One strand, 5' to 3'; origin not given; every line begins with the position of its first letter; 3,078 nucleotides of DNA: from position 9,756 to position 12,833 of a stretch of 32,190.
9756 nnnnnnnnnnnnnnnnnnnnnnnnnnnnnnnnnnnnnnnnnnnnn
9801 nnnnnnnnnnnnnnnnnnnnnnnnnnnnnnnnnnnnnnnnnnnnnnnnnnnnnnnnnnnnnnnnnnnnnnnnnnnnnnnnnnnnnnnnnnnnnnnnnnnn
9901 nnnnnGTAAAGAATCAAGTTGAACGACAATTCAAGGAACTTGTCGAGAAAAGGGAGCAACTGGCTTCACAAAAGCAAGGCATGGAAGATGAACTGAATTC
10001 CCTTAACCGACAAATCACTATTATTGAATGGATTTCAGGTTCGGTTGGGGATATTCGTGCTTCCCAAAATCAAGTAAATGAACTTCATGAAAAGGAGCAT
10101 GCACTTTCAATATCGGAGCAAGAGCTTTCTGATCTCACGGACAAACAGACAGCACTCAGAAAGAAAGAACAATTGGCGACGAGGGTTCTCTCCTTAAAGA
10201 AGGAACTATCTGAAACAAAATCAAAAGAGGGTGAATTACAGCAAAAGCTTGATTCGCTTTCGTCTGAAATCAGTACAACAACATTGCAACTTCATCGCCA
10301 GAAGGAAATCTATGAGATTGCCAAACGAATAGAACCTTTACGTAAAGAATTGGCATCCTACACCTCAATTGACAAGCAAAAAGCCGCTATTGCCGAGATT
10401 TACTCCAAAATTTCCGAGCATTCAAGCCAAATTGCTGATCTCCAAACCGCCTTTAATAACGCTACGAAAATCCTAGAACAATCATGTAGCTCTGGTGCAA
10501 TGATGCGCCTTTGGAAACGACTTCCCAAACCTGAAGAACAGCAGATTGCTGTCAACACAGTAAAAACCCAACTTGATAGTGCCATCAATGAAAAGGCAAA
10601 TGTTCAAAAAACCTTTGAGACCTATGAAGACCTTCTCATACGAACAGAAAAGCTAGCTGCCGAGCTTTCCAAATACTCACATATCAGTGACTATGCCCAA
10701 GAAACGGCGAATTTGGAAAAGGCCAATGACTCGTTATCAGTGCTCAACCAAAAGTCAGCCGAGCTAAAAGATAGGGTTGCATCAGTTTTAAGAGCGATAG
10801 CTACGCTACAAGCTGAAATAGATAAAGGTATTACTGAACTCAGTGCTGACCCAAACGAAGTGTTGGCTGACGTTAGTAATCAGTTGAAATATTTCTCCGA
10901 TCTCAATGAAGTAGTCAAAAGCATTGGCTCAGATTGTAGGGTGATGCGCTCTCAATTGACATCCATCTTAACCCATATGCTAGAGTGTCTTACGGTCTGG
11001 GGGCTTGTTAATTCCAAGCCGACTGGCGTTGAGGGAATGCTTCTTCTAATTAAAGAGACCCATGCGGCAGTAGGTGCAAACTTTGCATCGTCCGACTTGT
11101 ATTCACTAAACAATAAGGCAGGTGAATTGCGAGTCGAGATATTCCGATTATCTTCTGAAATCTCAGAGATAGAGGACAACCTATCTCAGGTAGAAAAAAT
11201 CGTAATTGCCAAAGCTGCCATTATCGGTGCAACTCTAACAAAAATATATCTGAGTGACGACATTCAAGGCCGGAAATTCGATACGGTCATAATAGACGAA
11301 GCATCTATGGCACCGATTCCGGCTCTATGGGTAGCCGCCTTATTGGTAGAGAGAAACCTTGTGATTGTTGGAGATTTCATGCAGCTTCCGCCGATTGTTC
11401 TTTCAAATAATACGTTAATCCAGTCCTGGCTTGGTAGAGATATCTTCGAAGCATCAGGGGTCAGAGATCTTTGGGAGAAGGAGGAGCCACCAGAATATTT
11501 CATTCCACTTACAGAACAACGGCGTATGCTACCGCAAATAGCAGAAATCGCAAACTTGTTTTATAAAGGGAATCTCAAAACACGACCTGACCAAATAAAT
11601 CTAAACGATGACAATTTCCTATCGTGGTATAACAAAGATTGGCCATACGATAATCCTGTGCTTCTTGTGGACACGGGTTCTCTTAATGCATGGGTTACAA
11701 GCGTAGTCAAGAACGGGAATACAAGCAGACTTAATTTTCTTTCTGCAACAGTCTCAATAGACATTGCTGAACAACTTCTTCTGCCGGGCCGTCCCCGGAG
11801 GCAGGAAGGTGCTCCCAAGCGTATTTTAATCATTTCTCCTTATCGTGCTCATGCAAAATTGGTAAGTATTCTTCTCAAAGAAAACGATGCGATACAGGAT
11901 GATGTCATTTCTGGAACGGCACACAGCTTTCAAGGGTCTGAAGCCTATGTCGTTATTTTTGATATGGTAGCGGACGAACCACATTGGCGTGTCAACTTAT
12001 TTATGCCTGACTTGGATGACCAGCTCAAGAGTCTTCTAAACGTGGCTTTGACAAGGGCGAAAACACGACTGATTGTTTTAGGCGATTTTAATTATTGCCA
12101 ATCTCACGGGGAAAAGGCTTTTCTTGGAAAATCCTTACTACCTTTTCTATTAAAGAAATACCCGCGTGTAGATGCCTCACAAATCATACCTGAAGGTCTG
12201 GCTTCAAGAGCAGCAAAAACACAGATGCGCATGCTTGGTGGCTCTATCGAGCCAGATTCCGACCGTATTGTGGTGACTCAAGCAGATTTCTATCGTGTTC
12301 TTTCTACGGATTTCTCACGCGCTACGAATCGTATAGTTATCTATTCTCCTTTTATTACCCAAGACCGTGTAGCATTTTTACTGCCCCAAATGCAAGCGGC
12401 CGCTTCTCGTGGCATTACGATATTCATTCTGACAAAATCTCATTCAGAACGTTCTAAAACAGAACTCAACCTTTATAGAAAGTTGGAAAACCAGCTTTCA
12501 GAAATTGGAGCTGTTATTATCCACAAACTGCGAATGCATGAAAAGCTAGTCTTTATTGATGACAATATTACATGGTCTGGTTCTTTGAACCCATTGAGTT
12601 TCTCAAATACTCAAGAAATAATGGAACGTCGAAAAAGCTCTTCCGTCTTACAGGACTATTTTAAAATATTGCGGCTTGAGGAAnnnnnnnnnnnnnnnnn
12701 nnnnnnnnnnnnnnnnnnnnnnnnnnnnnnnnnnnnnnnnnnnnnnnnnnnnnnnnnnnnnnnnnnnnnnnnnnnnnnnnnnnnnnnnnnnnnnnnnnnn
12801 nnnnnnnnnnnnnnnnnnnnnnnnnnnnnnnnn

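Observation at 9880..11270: ~430-aa coiled-coil insertion between helicase motifs Ia and II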

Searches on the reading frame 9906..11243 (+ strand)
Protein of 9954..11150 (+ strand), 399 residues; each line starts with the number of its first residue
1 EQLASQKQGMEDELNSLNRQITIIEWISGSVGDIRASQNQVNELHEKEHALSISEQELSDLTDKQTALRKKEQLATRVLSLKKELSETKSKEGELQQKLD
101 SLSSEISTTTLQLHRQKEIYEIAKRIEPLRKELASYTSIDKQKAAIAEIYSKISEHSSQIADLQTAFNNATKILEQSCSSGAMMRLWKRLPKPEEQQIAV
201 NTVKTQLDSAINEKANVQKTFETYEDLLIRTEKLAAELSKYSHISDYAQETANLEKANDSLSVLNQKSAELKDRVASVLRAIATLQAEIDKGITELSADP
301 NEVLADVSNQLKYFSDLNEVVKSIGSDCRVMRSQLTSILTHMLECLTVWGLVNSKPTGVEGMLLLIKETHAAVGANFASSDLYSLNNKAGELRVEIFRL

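Call 42: search_protein_families(library=padloc, proteins=[window:9954-11150:+], max_evalue=0.01)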
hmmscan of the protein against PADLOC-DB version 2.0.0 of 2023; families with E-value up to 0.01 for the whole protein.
window:9954-11150:+ (399 aa): 7 families
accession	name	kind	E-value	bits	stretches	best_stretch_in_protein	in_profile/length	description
PDLC03865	LmuB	-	7.3e-09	32.4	1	10-324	543-859/1007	-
PDLC02730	PbeC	-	0.00017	18.5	1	201-338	383-524/651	PbeC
PDLC00551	JetC2|JetC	-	0.00037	16.4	1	112-315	736-938/1365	DUF3584 domain; MukB-like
PDLC03868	LmuB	-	0.0011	15.3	0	2-107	370-476/1035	-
PDLC00519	JetC1|JetC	-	0.002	14.4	1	137-321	284-461/1097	DUF3584 domain; MukB-like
PDLC00580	JetC3|JetC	-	0.0049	13.1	1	124-342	604-816/1068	DUF3584 domain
PDLC00582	JetC3|JetC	-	0.0085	11.9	0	123-302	783-962/1472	DUF3584 domain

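Call 59: predict_structure(alignment_id=A2)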
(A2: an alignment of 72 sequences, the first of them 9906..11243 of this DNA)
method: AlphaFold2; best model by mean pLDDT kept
length: 446 residues; sequences in the alignment: 72
mean_pLDDT: 90.9   pTM: 0.55
mean pLDDT of the five models: 90.9, 90.4, 90.4, 90.2, 89.1
residues with pLDDT >= 90: 340; 70-90: 98; 50-70: 8; < 50: 0
segments of 3 or more residues with pLDDT < 50: none
pLDDT, mean of each block of 10 residues (from residue 1): 75 88 92 92 92 95 95 91 92 96 97 96 96 95 94 92 92 91 87 78 80 87 91 93 93 92 94 96 97 97 95 93 93 94 95 94 91 92 93 88 92 91 85 76 59
secondary structure, 60 per line:
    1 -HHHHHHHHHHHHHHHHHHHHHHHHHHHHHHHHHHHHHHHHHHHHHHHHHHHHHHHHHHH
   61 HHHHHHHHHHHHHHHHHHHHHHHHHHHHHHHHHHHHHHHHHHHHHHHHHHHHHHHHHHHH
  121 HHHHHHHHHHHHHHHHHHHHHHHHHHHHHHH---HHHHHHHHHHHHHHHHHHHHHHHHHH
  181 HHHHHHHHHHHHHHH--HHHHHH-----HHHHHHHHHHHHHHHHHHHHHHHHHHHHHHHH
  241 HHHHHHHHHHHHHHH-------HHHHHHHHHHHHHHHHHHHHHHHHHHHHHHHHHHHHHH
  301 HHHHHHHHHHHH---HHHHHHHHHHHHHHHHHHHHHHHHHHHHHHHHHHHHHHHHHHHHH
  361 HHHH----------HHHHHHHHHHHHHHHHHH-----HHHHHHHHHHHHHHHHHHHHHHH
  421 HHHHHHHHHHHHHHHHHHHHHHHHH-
elements in order: H2-151 H155-195 H198-203 H209-255 H263-312 H316-364 H375-392 H398-445

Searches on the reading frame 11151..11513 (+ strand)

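Call 42: search_protein_families(library=padloc, proteins=[window:11151-11513:+], max_evalue=0.01)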
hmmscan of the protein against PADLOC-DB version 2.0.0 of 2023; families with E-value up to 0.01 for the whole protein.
window:11151-11513:+ (121 aa): 10 families
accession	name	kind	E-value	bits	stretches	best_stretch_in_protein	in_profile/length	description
PDLC03920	MkoA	-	1e-12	45.2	1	7-84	755-832/1112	-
PDLC03921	MkoA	-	2.5e-08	30.1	1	24-83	1277-1336/1607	-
PDLC05065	PDC-S68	-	3.2e-08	29.8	1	31-82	692-745/1221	-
PDLC05009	PDC-S37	-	2.9e-06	23.3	1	41-81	936-975/1550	-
PDLC01734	typeIV_RecD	-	6.5e-05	19.4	1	37-82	429-476/763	RecD_0_IVD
PDLC03924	MkoC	-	8.2e-05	18.9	1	42-86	670-713/1136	-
PDLC05066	PDC-S68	-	0.0002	17.5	1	39-82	674-721/1202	-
PDLC05064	PDC-S68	-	0.00031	16.5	1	35-82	771-824/1273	-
PDLC01148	RecD_like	-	0.00041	16.7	1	42-82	403-445/719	RecD/Tra ATPase fused to N-terminal HHH domain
PDLC02194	Hhe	-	0.0022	13.2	1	40-84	1377-1421/1911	-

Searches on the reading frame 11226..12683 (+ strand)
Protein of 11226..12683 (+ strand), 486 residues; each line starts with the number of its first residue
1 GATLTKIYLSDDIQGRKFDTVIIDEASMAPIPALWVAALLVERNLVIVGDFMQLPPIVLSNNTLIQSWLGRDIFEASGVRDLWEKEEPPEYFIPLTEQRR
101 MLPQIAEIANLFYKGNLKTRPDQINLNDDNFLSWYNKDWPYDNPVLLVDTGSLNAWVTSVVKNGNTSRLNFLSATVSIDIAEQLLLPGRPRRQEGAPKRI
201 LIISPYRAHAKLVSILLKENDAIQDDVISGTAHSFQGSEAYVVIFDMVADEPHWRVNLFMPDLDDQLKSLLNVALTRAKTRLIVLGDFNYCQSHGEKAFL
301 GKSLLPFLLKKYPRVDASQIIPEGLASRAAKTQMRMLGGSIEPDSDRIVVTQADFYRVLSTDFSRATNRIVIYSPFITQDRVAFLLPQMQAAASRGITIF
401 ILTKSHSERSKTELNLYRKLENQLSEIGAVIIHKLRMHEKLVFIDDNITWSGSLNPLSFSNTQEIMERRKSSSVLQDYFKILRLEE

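Call 38: search_protein_representatives(protein=window:11226-12683:+)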
Query: 486 residues. Proteins with E-value up to 0.001 (for the whole library): 9163; up to 1e-10: 2431; up to 1e-30: 645. The best 150 are listed.
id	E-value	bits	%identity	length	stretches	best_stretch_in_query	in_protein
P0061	1.1e-224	762.9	70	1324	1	1-486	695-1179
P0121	4.4e-220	747.7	69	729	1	1-486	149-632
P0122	1.3e-182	624.1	62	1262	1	1-486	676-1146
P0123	3.3e-180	616.2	58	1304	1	2-486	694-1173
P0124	9.1e-178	608.2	56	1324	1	1-486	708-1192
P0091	8.7e-175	598.3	58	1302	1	1-486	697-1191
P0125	4.1e-170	582.9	56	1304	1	2-485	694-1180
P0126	2.4e-169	580.4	56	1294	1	2-485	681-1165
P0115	5.7e-168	575.9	57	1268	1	2-486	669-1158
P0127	2.5e-167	573.7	57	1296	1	2-486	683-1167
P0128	3.9e-164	563.2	56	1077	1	2-479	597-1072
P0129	6.6e-163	559.2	53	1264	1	2-485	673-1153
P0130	3.7e-161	553.4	53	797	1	2-484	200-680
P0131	7.5e-161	552.4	55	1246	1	2-486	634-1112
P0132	3.5e-160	550.2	54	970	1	2-485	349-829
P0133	5.4e-160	549.6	55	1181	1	2-486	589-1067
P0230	1.0e-75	271.7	36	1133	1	2-484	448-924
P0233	1.2e-71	258.4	34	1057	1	3-458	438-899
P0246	3.0e-65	237.2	35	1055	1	2-473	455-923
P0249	1.4e-63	231.7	33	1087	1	1-484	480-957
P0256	3.7e-62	227.1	32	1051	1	2-475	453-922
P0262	4.8e-60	220.1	32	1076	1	2-476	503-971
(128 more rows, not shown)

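Call 40: search_protein_families(library=padloc, proteins=[P0133, P0230, P0233, P0246, P0249, P0256, P0262], max_evalue=1e-20)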
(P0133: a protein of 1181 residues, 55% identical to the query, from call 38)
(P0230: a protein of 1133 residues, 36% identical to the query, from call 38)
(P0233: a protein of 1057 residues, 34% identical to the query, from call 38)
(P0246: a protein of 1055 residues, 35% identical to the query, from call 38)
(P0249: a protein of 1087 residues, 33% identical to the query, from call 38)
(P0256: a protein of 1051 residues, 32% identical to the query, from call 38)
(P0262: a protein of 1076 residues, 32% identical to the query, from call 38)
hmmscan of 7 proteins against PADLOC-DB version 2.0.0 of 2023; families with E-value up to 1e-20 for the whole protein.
P0133 (1181 aa): 3 families
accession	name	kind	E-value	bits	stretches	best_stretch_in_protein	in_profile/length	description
PDLC03920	MkoA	-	1.4e-59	200.5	1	155-904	612-1105/1112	-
PDLC03921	MkoA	-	4.9e-46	155.1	1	450-876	1169-1574/1607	-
PDLC03924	MkoC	-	5.8e-42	141.9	1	603-1058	669-1119/1136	-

P0230 (1133 aa): 3 families
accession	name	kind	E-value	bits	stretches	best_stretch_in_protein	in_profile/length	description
PDLC03920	MkoA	-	2.2e-59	199.7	1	357-747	692-1097/1112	-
PDLC03921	MkoA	-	6.7e-51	171.2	1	146-751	1026-1590/1607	-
PDLC03924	MkoC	-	6e-45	151.8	1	638-906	856-1108/1136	-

P0233 (1057 aa): 0 families

P0246 (1055 aa): 3 families
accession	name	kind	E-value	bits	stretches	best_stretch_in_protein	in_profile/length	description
PDLC03920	MkoA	-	5.2e-61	205.2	1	75-758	534-1100/1112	-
PDLC03924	MkoC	-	2.5e-42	143.1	1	548-924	773-1121/1136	-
PDLC03921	MkoA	-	4.5e-34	115.4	1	172-764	1046-1595/1607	-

P0249 (1087 aa): 3 families
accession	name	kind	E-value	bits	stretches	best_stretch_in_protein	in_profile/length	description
PDLC03920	MkoA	-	1.2e-57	194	1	176-777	621-1099/1112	-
PDLC03924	MkoC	-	1.5e-50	170.3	1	567-964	765-1132/1136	-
PDLC03921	MkoA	-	1e-36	124.1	1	143-764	993-1576/1607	-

P0256 (1051 aa): 3 families
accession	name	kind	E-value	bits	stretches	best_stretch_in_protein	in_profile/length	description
PDLC03920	MkoA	-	6e-53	178.5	1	107-754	570-1099/1112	-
PDLC03924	MkoC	-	8.5e-43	144.6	1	645-919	860-1119/1136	-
PDLC03921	MkoA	-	5e-35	118.6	1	300-755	1142-1589/1607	-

P0262 (1076 aa): 3 families
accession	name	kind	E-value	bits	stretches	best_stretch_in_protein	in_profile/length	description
PDLC03920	MkoA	-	3.4e-57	192.5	1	206-804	617-1102/1112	-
PDLC03921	MkoA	-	2.8e-45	152.5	1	175-622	996-1403/1607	-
PDLC03924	MkoC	-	6.6e-42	141.7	1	544-958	695-1105/1136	-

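Call 41: search_dna_similar(query=window:11226-12683:+, collection=plasmids, mode=protein, max_rows=25, max_evalue=1e-10)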
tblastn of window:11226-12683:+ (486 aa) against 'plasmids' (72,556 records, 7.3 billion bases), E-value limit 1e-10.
Records with a match: 25; places in all: 26; records where one place covers at least 80% of the query: 0.
Best place of each record, by identity: <60% 25.
By first word of the organism name: Mycobacterium 5; Acinetobacter 3; Vibrio 3; Bacillus 2; Nostoc 2; Pseudomonas 2; Aulosira 1; Cytobacillus 1; Halalkaliarchaeum 1; Halorientalis 1; and 4 more.
By predicted mobility (MOB-suite, as given by PLSDB): non-mobilizable 10; mobilizable 10; conjugative 5.
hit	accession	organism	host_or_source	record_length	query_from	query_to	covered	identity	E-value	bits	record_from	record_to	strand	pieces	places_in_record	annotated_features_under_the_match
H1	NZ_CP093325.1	Bacillus sp. N5-665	whole organism,peat soil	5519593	1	290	60%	34.8%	3e-37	153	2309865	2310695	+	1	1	none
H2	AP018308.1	Aulosira laxa NIES-50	-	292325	1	292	60%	32.3%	8e-34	143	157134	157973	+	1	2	superfamily I DNA/RNA helicase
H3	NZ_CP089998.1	Cytobacillus spongiae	sponge,Pure culture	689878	1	311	64%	30.2%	1e-28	127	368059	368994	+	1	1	AAA domain-containing protein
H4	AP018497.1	Mycobacterium marinum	-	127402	8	341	69%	26.8%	8e-15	85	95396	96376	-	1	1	hypothetical protein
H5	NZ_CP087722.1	Halalkaliarchaeum sp. AArc-CO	Kulunda Steppe hypersaline lake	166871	17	304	59%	30.6%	2e-13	81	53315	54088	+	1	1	AAA domain-containing protein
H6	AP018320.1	Nostoc sp. HK-01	-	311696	1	292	60%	29.9%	2e-29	130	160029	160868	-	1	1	hypothetical protein | recD2: ATP-dependent RecD-like DNA helicase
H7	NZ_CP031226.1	Pseudomonas amygdali pv. lachrymans str. M301315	-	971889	12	321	64%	28.0%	6e-13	79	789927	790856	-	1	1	AAA domain-containing protein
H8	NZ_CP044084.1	Pseudomonas luteola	Homo sapiens,clinical isolate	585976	13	321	64%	27.7%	2e-13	81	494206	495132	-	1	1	AAA domain-containing protein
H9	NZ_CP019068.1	Halorientalis sp. IM1011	cell culture,saltern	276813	16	289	56%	29.9%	2e-13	81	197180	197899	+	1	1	AAA domain-containing protein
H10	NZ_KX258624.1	Bacillus thuringiensis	-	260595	1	291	60%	28.1%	1e-12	79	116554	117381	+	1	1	serine/threonine-protein kinase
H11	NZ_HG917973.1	Mycobacterium marinum E11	-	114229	8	294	59%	28.3%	7e-15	85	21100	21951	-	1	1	serine/threonine-protein kinase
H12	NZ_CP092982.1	Mycobacterium marinum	Oncorhynchus kisutch,whole organism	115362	8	294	59%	28.3%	7e-15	85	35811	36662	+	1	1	serine/threonine-protein kinase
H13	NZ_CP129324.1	Mycobacterium marinum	Dead fish from aquarium in Philadelphia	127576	8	294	59%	28.3%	7e-15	85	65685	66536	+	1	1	serine/threonine-protein kinase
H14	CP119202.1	Acinetobacter soli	Homo sapiens,blood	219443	1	293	60%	27.6%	1e-14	85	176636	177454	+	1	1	AAA domain-containing protein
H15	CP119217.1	Acinetobacter soli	Homo sapiens,blood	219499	1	293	60%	27.6%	1e-14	85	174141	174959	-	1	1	AAA domain-containing protein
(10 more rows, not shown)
